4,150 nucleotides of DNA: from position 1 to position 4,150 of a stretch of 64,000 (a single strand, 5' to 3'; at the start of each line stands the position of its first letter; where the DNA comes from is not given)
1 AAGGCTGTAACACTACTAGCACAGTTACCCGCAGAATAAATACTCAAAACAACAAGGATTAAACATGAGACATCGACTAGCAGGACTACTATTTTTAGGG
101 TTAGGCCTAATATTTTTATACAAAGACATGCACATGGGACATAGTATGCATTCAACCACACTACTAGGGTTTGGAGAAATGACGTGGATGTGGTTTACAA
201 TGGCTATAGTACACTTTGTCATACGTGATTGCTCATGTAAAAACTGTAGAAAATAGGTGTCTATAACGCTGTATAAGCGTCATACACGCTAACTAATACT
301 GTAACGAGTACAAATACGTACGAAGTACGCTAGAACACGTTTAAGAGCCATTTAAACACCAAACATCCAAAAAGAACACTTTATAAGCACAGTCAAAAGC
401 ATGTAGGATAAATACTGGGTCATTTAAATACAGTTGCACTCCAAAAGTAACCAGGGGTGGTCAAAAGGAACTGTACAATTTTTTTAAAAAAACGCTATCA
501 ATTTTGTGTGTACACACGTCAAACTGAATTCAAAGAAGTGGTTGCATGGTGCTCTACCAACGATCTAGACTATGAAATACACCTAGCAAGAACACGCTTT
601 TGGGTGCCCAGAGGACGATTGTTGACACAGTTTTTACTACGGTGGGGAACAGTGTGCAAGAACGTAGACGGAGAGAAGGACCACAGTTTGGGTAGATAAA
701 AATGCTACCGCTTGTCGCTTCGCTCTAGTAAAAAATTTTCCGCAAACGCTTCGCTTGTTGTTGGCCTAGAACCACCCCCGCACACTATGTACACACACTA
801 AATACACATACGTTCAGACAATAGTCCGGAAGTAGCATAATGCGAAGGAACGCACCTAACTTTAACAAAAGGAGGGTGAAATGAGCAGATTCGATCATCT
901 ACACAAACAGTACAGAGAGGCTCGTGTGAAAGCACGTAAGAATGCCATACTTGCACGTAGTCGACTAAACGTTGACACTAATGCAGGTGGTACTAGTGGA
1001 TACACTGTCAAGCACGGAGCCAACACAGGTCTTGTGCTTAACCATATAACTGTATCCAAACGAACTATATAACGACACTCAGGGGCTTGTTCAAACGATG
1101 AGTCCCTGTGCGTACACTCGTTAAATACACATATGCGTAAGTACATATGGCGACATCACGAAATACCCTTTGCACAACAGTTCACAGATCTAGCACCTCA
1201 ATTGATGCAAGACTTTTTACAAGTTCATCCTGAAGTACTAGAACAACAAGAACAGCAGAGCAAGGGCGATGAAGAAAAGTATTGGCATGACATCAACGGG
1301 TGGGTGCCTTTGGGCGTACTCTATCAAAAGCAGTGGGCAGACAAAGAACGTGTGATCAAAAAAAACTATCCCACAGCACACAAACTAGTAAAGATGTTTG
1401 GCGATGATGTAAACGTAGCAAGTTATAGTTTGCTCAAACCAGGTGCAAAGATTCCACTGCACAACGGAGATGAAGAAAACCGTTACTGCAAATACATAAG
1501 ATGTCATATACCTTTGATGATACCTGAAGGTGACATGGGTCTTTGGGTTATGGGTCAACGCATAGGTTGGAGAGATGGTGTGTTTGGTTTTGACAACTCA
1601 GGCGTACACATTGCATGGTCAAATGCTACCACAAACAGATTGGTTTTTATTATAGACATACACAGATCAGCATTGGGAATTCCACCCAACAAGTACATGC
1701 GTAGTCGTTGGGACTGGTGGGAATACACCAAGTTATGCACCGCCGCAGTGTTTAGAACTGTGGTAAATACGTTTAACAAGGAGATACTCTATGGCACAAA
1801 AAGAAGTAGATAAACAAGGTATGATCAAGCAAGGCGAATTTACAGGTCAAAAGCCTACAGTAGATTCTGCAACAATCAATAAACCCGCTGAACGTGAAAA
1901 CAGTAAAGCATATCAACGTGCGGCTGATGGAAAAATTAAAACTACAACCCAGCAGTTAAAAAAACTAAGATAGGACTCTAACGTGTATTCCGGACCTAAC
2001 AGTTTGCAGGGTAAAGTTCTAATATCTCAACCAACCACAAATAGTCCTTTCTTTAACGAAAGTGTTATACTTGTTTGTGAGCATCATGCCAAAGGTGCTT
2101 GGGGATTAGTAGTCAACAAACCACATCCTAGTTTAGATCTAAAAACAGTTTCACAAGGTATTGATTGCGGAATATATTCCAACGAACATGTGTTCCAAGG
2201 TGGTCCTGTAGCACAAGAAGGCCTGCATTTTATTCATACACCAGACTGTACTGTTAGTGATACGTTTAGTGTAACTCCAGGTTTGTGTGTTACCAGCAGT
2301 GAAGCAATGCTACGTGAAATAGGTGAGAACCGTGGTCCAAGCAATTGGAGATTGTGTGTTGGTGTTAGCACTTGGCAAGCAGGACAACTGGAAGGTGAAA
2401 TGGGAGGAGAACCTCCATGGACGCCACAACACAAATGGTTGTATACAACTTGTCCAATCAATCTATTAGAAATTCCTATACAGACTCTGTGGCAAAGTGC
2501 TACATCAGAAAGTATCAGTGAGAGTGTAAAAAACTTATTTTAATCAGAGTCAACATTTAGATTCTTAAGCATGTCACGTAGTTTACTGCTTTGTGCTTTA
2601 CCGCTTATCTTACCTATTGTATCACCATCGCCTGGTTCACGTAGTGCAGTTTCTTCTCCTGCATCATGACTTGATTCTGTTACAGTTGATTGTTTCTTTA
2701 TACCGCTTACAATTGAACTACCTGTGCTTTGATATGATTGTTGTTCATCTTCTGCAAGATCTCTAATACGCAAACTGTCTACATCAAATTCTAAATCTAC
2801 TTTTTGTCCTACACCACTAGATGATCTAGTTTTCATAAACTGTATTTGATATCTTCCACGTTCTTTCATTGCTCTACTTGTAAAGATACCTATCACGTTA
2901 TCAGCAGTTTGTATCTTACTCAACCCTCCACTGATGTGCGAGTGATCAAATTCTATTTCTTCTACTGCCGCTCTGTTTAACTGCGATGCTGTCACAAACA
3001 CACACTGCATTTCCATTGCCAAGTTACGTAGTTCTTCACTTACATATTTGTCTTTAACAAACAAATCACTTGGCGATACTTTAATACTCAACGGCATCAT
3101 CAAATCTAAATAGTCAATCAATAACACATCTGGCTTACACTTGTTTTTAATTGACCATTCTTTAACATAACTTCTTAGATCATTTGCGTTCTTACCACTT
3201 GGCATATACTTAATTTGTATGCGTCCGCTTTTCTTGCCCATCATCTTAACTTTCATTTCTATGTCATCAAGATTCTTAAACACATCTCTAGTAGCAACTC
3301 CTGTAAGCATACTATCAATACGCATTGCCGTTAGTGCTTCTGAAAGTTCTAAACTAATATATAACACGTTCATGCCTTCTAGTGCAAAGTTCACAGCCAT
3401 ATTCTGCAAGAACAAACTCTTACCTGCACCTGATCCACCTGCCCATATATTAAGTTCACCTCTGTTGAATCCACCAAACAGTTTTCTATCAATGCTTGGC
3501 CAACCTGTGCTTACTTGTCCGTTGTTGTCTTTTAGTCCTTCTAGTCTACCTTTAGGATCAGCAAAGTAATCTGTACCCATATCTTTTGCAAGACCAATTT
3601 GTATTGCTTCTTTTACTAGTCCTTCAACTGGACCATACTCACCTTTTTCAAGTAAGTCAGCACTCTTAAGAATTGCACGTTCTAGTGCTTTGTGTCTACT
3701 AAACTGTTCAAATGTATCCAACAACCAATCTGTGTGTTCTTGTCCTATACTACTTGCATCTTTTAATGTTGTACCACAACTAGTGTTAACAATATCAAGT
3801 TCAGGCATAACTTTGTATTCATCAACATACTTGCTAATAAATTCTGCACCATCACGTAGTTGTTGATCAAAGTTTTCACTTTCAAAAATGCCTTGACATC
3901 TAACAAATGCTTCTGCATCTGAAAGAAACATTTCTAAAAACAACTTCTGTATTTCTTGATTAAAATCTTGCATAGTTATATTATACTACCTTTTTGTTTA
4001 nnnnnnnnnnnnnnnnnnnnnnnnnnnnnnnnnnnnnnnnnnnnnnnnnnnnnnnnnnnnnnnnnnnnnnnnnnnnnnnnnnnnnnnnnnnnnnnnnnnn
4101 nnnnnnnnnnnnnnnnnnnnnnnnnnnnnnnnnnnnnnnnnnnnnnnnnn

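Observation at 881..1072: Riboswitch-controlled 63-aa protein resembles a glutamine synthetase inactivating factor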

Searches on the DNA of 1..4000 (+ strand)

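Call 6: search_dna_similar(query=window:1-4000:+, collection=phages, mode=near, max_rows=20)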
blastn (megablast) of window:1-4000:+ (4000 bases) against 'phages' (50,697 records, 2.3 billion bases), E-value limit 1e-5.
No match.

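Call 91: search_dna_similar(query=window:806-880:+, collection=phages, mode=distant, max_evalue=10, max_rows=40)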
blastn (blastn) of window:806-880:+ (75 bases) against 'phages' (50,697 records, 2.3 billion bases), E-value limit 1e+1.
Records with a match: 38; places in all: 38; records where one place covers at least 80% of the query: 0.
Best place of each record, by identity: >=99% 2; 90-95% 4; 80-90% 32.
By first word of the organism name: Synechococcus 31; Methylophilales 4; Salmonella 2; Escherichia 1.
By host as written in the record: Synechococcus 27; Methylophilales_sp._H5P1 4; Synechococcus sp. WH7803 3; Salmonella enterica subsp. enterica serovar Paratyphi A 2; Escherichia coli 1; - 1.
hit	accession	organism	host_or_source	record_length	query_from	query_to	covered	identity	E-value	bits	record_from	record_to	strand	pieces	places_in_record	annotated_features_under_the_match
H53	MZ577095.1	Methylophilales phage Melnitz-1 EXVC043M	Methylophilales_sp._H5P1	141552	22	60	52%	92.3%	6e-7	58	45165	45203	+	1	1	SsrA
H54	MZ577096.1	Methylophilales phage Melnitz-2 EXVC040M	Methylophilales_sp._H5P1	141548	22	60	52%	92.3%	6e-7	58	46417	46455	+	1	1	SsrA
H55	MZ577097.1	Methylophilales phage Melnitz EXVC044M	Methylophilales_sp._H5P1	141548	22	60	52%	92.3%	6e-7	58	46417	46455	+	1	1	SsrA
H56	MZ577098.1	Methylophilales phage Melnitz-3 EXVC039M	Methylophilales_sp._H5P1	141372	22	60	52%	92.3%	6e-7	58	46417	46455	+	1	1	SsrA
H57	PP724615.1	Escherichia phage HK6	Escherichia coli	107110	32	71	53%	82.5%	7e+0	35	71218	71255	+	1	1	none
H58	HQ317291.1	Synechococcus phage S-RIM2 R9_2006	Synechococcus sp. WH7803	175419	30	66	49%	83.8%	7e+0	34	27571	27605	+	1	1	hypothetical protein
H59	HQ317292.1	Synechococcus phage S-RIM2 R1_1999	Synechococcus sp. WH7803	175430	30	66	49%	83.8%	7e+0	34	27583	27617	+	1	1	hypothetical protein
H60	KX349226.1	Synechococcus phage S-RIM2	USA: Vineyard Sound, Massachusetts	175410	30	66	49%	83.8%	7e+0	34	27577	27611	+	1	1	hypothetical protein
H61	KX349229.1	Synechococcus phage S-RIM2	Synechococcus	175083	30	66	49%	83.8%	7e+0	34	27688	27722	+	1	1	hypothetical protein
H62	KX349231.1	Synechococcus phage S-RIM2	Synechococcus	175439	30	66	49%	83.8%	7e+0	34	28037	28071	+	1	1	hypothetical protein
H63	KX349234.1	Synechococcus phage S-RIM2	Synechococcus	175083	30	66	49%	83.8%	7e+0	34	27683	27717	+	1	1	hypothetical protein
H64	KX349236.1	Synechococcus phage S-RIM2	Synechococcus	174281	30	66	49%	83.8%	7e+0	34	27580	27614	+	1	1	hypothetical protein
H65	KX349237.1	Synechococcus phage S-RIM2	Synechococcus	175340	30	66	49%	83.8%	7e+0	34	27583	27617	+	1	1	hypothetical protein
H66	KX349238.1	Synechococcus phage S-RIM2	Synechococcus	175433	30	66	49%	83.8%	7e+0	34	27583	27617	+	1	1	hypothetical protein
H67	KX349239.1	Synechococcus phage S-RIM2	Synechococcus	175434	30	66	49%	83.8%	7e+0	34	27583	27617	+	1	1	hypothetical protein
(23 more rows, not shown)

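Call 93: get_annotated_region(hit=H55, flank=900)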
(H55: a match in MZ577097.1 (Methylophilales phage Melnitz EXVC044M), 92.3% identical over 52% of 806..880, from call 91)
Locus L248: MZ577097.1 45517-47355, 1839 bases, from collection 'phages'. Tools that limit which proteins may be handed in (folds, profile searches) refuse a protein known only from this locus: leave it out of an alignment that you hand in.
description: Methylophilales phage Melnitz EXVC044M, complete genome.
organism: Methylophilales phage Melnitz EXVC044M (NCBI taxid 2832338)
taxonomy: Viruses; Duplodnaviria; Heunggongvirae; Uroviricota; Caudoviricetes; Kyanoviridae
host: Methylophilales_sp._H5P1; source: -; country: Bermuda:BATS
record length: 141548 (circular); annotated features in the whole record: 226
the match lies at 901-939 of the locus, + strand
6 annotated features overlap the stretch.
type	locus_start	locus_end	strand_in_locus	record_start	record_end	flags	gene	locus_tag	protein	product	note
CDS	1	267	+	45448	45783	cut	-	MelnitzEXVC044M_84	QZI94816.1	hypothetical protein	-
CDS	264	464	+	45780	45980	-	-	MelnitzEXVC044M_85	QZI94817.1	hypothetical protein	-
tmRNA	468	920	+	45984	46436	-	-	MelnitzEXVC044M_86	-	SsrA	tmRNA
CDS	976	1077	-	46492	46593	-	-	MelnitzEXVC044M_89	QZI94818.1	hypothetical protein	-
CDS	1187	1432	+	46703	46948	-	-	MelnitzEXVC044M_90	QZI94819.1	late-transcription coactivator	-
CDS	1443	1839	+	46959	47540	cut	-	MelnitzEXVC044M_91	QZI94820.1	loader of DNA helicase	loader of T4 gp41 DNA helicase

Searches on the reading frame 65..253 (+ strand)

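Call 4: search_protein_families(library=pfam, proteins=[window:65-253:+], max_evalue=10)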
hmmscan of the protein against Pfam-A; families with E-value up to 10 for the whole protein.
window:65-253:+ (63 aa): 2 families
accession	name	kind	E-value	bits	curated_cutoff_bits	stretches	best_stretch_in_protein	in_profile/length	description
PF22497.1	DUF6989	-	0.064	13.5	27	1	11-53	105-146/146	Domain of unknown function (DUF6989)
PF13630.11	SdpI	-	0.34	11.5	28.2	1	3-49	26-60/71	SdpI/YfhL protein family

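Call 5: search_protein_families(library=phrogs, proteins=[window:65-253:+], max_evalue=1)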
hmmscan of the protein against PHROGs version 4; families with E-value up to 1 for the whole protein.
window:65-253:+ (63 aa): 0 families

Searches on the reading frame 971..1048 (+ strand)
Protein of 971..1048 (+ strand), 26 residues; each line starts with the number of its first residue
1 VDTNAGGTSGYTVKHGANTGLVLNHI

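Call 87: find_related_loci(query=A5, collection=viral_contigs, flank=1500)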
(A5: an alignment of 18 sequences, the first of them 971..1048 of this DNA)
Query A5 (26 aa) in viral_contigs; peptide patterns used: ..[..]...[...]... (x = any residue, [..] = any of these).
548 stretches matched a pattern; 436 encode a relative of the query (tblastn E <= 1e-3); the best 80 are kept; 80 distinct loci.
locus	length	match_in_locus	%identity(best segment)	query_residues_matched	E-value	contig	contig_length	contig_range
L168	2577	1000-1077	100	1-26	3e-13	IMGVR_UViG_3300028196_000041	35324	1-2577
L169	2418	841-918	100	1-26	4e-13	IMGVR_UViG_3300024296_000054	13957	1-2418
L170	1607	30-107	100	1-26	4e-13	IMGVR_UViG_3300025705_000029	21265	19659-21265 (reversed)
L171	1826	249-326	85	1-26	2e-11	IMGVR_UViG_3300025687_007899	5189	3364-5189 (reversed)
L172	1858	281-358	73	1-26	9e-9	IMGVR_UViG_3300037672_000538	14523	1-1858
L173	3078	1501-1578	77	1-26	2e-8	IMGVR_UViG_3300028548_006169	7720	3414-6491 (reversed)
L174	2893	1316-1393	77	1-26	2e-8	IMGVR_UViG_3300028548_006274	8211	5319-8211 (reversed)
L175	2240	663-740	73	1-26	2e-8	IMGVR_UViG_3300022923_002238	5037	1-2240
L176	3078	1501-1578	69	1-26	2e-8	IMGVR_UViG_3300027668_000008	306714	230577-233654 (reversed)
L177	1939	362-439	77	1-26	2e-8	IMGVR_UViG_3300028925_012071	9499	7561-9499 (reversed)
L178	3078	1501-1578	69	1-26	2e-8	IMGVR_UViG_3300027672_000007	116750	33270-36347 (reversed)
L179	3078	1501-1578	77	1-26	1e-8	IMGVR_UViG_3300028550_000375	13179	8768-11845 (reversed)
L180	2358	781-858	77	1-26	2e-8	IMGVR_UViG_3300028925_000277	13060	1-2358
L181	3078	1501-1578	77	1-26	2e-8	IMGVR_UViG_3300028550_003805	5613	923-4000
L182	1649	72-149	73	1-26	3e-8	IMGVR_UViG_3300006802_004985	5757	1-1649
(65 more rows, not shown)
